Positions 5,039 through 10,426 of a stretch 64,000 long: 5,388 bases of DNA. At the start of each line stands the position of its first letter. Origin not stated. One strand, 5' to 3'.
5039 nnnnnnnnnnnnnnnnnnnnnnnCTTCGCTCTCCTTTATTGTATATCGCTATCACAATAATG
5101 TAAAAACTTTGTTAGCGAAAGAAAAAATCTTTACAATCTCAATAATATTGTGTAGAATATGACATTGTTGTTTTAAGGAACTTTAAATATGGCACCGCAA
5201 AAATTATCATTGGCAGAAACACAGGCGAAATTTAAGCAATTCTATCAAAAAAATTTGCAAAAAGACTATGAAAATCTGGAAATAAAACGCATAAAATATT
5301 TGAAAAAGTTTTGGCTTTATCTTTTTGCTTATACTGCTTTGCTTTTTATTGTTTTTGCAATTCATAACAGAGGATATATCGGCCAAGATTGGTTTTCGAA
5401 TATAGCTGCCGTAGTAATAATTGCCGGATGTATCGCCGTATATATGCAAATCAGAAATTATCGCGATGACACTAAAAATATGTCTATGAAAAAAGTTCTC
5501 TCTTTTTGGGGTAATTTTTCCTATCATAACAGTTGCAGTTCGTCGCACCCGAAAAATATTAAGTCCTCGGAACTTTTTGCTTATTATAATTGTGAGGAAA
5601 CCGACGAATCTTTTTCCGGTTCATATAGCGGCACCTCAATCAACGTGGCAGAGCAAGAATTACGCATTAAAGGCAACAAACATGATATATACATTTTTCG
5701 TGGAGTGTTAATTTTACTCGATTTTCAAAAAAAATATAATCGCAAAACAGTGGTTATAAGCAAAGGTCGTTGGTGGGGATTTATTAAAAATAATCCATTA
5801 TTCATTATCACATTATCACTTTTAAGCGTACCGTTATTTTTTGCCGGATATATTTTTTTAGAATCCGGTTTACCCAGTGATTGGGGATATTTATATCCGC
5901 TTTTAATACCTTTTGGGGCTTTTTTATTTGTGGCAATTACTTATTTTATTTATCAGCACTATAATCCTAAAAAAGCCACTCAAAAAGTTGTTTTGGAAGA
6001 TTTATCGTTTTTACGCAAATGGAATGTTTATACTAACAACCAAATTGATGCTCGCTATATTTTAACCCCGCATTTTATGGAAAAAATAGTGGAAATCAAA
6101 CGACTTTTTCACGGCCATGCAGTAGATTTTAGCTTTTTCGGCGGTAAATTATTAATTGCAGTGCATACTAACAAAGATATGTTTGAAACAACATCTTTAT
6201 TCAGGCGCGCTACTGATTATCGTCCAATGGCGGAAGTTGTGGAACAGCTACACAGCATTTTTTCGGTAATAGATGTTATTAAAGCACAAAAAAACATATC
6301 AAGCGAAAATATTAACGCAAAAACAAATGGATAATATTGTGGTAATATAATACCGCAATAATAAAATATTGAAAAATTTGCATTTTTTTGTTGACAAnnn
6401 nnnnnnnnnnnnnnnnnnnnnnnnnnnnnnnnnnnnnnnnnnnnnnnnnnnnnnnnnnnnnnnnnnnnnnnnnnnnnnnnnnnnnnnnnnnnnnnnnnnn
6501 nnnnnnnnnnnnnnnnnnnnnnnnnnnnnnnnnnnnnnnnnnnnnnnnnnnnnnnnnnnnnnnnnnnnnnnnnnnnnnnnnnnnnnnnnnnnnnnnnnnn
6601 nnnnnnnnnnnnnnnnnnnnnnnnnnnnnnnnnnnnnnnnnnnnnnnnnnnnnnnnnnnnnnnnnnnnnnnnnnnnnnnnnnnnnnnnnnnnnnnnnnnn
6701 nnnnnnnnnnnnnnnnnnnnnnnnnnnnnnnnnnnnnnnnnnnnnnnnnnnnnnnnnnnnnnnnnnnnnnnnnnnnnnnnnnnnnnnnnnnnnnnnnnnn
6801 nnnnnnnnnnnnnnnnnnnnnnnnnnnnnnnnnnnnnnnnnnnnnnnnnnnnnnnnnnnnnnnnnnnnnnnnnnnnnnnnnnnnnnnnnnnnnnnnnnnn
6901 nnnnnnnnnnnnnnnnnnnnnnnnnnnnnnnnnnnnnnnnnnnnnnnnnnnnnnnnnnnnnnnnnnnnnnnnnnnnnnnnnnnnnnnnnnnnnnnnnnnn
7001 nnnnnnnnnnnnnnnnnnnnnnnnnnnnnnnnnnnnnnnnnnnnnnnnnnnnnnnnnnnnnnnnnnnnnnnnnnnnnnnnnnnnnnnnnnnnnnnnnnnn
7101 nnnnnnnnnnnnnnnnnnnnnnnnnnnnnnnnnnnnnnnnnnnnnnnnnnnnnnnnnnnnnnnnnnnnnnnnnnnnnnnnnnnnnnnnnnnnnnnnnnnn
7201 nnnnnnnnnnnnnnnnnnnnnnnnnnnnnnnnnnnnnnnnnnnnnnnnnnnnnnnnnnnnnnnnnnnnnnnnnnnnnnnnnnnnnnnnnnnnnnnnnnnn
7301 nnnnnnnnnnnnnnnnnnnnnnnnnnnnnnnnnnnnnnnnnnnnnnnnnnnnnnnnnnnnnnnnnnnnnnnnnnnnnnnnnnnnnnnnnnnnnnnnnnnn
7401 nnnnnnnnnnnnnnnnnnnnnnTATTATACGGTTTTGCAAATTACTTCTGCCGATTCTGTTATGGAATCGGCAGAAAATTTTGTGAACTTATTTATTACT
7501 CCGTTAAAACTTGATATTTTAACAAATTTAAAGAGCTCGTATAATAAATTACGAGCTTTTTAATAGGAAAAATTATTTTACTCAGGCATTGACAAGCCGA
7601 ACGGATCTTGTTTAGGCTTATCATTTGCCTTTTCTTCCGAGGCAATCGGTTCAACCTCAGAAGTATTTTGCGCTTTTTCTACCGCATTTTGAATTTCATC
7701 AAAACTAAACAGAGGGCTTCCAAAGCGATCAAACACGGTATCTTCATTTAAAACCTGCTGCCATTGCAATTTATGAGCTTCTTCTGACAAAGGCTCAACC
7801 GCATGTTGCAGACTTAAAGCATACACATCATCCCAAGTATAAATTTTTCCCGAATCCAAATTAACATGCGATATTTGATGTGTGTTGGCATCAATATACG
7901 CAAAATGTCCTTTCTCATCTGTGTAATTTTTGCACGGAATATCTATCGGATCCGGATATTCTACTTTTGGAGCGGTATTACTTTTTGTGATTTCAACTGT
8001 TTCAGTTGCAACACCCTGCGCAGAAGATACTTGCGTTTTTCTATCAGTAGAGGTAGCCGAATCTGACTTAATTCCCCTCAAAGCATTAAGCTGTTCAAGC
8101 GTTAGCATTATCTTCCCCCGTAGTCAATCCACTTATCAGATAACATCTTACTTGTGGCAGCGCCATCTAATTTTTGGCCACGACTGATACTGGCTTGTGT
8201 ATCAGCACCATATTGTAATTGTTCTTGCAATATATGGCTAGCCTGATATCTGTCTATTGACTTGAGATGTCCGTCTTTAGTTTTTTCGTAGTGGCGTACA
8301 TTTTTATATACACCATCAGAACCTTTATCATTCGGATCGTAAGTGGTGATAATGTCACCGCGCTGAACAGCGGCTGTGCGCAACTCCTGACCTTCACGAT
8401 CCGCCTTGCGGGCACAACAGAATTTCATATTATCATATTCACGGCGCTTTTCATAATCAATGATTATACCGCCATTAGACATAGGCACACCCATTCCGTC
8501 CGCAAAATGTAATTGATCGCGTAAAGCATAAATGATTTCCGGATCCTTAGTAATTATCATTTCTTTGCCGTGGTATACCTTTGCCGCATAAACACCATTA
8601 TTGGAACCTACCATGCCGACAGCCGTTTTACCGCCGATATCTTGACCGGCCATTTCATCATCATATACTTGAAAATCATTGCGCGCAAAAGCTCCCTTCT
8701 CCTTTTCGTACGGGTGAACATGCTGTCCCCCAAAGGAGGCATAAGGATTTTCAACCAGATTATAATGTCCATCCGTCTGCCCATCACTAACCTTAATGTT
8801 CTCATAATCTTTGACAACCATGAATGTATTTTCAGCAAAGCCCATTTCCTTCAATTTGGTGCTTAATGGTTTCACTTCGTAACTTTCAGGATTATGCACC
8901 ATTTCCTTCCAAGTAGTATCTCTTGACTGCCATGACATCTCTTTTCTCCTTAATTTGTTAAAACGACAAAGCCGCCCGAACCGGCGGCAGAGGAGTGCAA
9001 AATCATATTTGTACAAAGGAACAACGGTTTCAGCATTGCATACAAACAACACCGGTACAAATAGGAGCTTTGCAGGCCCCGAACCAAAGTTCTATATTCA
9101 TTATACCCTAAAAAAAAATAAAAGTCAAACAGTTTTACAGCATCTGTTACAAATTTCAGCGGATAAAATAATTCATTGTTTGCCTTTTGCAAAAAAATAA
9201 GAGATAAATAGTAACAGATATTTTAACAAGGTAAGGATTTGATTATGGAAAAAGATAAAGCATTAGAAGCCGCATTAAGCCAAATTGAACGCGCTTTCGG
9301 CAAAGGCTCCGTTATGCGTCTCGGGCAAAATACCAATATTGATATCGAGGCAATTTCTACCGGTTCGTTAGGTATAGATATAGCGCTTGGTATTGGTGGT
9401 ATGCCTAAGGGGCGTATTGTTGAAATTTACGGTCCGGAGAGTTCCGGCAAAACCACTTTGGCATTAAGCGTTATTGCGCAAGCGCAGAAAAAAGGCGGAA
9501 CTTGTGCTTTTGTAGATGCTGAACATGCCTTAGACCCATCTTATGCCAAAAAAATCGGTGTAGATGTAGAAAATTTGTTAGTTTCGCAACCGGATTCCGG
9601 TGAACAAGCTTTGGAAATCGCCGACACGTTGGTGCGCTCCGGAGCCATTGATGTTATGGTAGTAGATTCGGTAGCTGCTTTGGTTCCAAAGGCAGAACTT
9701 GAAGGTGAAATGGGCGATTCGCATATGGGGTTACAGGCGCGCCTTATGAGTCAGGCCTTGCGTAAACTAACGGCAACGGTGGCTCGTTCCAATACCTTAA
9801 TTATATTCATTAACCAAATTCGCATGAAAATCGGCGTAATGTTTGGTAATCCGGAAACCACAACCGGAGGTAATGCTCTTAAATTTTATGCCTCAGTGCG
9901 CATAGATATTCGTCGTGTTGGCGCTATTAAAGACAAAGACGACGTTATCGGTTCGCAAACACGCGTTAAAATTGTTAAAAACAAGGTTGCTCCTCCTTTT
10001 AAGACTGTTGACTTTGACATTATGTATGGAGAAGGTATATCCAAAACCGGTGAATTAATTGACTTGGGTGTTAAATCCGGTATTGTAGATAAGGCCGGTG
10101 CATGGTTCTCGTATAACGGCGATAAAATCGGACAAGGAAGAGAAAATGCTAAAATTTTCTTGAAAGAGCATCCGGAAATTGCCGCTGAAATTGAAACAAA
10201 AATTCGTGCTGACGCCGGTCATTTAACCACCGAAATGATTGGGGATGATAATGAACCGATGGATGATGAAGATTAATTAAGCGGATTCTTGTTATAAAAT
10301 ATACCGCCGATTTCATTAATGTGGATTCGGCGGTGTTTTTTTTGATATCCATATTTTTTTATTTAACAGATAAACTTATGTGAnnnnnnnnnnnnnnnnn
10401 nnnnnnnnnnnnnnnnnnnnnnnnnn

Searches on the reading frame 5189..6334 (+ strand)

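Call 11: search_protein_families(library=pfam, proteins=[window:5189-6334:+], max_evalue=0.1)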
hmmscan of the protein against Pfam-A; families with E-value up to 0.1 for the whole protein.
window:5189-6334:+ (381 aa): 6 families
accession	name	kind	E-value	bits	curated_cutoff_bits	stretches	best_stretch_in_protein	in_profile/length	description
PF11335.13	DUF3137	-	6e-31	107.6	26.1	1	169-364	2-137/139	Protein of unknown function (DUF3137)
PF13858.11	DUF4199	-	0.0088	16.9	32.3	1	43-106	4-69/165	Protein of unknown function (DUF4199)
PF22816.2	CatAgl_D2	-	0.0097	15.2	27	0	148-197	7-56/389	Alpha-1,3-glucanase catalytic domain D2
PF24838.2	8xMP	-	0.032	14.5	30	0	37-93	24-75/136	Octameric membrane protein family (8xMP)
PF00487.30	FA_desaturase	-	0.05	13.8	29.7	0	186-265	118-187/253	Fatty acid desaturase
PF01569.27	PAP2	-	0.085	13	27.2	0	39-86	74-122/130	PAP2 superfamily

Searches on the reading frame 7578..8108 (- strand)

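Call 11: search_protein_families(library=pfam, proteins=[window:7578-8108:-], max_evalue=0.1)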
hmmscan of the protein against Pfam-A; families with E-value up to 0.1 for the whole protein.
window:7578-8108:- (176 aa): 0 families

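Call 60: search_protein_families(library=ncbifam, proteins=[window:7578-8108:-], max_evalue=1)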
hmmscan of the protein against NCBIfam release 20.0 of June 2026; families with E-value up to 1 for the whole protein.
window:7578-8108:- (176 aa): 1 family
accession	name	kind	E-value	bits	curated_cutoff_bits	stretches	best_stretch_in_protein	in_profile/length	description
NF047410.1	CotG_ExsB_Nterm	domain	0.12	12.3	28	1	135-148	2-15/26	CotG/ExsB N-terminal domain-containing protein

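Call 61: search_protein_families(library=phrogs, proteins=[window:7578-8108:-], max_evalue=1)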
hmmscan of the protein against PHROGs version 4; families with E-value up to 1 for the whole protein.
window:7578-8108:- (176 aa): 0 families

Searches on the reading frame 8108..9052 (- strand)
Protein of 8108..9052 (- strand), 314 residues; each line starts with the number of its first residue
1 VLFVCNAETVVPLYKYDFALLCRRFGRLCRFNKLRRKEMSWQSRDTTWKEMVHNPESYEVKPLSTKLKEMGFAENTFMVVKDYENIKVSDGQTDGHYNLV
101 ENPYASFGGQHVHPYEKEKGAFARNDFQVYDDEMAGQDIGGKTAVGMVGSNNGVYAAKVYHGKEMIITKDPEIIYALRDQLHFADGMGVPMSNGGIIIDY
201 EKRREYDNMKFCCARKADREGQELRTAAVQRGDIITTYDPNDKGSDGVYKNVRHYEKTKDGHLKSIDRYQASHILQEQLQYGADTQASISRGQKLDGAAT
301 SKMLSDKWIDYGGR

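Call 11: search_protein_families(library=pfam, proteins=[window:8108-9052:-], max_evalue=0.1)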
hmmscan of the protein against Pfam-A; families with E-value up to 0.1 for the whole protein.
window:8108-9052:- (314 aa): 1 family
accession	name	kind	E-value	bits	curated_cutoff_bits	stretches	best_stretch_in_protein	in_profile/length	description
PF18815.6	AFP_2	-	0.0059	17.2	25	1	79-95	31-47/52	Bacterial antifreeze protein repeat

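Call 60: search_protein_families(library=ncbifam, proteins=[window:8108-8938:-], max_evalue=1)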
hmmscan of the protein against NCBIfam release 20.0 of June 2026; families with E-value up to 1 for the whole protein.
window:8108-8938:- (276 aa): 1 family
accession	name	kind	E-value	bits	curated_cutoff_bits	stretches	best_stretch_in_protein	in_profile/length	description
NF033583.1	staphy_B_SbnC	exception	0.17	10.1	700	1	27-96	106-170/584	staphyloferrin B biosynthesis protein SbnC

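Call 61: search_protein_families(library=phrogs, proteins=[window:8108-8938:-], max_evalue=1)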
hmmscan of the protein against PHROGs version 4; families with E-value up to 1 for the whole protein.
window:8108-8938:- (276 aa): 1 family
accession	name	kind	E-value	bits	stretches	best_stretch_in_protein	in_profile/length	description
phrog_36133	-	unknown function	0.18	13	1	33-53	48-68/73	-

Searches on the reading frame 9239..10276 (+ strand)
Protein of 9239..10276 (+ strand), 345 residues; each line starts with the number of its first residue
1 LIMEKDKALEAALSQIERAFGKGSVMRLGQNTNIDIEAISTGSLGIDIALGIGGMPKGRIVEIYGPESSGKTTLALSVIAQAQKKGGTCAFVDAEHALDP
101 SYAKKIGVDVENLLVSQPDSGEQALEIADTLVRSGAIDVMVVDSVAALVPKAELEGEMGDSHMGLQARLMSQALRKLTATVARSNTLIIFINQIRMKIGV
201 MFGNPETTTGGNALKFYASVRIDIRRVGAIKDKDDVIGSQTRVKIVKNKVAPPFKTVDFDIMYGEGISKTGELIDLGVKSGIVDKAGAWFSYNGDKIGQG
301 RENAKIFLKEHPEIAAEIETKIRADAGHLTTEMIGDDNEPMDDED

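Call 46: search_protein_families(library=pfam, proteins=[window:9239-10276:+], max_evalue=0.001)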
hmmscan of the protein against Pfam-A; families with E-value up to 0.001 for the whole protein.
window:9239-10276:+ (345 aa): 8 families
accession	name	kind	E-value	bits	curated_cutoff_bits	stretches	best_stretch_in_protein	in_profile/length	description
PF00154.27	RecA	-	2.7e-147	489.6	27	1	7-268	1-262/262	recA bacterial DNA recombination protein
PF21096.2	RecA_C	-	2.4e-27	95.3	27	1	271-325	1-55/57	RecA C-terminal domain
PF08423.17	Rad51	-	5.9e-10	39.3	22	1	38-226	7-211/244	Rad51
PF06745.19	ATPase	-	2.4e-07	30.8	26.6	1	40-113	2-77/231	KaiC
PF01637.24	ATPase_2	-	3.9e-06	27.3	33.2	1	59-191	21-116/225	ATPase domain predominantly from Archaea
PF02283.22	CobU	-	0.00018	21.6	27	1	63-197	3-128/168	Cobinamide kinase / cobinamide phosphate guanyltransferase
PF13191.12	AAA_16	-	0.00019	22.4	32.6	1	57-193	23-140/167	AAA ATPase domain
PF13479.12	AAA_24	-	0.0003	21.1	27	1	61-149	5-77/195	AAA domain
